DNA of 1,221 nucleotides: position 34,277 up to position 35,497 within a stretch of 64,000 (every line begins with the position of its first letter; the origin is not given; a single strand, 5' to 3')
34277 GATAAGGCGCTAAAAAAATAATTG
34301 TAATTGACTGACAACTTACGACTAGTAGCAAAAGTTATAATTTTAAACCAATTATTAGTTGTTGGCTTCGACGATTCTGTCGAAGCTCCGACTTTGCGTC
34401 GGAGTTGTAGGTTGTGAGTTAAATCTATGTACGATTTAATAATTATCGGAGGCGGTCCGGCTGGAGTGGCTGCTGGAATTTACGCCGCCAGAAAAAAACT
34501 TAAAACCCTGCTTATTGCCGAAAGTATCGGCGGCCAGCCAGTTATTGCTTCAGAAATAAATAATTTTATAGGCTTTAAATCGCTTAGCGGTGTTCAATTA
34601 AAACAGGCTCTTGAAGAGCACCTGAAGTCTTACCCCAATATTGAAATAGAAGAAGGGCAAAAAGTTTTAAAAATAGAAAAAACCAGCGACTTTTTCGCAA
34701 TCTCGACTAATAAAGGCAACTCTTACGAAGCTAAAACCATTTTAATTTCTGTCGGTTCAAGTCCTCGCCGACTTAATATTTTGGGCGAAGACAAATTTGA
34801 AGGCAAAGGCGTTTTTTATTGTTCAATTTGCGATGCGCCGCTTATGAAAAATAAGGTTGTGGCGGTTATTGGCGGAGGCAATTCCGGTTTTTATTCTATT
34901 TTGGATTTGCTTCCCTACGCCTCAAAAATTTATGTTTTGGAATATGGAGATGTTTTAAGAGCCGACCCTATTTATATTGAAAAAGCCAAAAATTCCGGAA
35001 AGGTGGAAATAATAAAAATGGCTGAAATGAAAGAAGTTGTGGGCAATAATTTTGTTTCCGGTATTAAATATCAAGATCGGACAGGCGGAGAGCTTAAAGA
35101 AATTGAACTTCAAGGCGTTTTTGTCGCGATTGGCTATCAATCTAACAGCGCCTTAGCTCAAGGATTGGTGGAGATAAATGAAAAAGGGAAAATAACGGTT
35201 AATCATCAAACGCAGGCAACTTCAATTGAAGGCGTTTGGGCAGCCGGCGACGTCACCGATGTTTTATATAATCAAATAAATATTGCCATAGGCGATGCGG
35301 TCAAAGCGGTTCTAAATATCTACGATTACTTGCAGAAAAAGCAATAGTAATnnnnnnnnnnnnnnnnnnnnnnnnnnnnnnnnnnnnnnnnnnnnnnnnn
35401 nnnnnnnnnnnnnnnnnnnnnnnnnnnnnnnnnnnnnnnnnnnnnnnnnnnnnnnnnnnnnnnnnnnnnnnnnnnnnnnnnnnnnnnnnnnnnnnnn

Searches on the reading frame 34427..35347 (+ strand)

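Call 12: search_protein_families(library=pfam, proteins=[window:34427-35347:+], max_evalue=0.001)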
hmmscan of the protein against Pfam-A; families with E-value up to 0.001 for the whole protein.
window:34427-35347:+ (306 aa): 9 families
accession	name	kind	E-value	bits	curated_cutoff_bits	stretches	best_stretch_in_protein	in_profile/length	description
PF07992.20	Pyr_redox_2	-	1.6e-43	149.6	26.1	1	2-290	1-290/291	Pyridine nucleotide-disulphide oxidoreductase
PF13738.12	Pyr_redox_3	-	4.5e-27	95.5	30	2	54-274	79-305/305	Pyridine nucleotide-disulphide oxidoreductase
PF03486.20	HI0933_like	-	3e-09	37.1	50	0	3-31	2-30/244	HI0933-like protein Rossmann domain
PF01134.28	GIDA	-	6e-09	35.9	22.1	1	3-34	1-32/391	Glucose inhibited division protein A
PF00070.33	Pyr_redox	-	1.7e-07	32.1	22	0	145-216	2-80/82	Pyridine nucleotide-disulphide oxidoreductase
PF12831.13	FAD_oxidored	-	5.8e-07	29.6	27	1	3-37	1-37/416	FAD dependent oxidoreductase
PF00890.30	FAD_binding_2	-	1.9e-06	27.8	20.4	1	3-42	1-42/414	FAD binding domain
PF13434.12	Lys_Orn_oxgnase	-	7.1e-05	22.5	21.3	0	83-161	121-207/339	L-lysine 6-monooxygenase/L-ornithine 5-monooxygenase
PF01266.30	DAO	-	0.00066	19.7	27.9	0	3-33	1-31/353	FAD dependent oxidoreductase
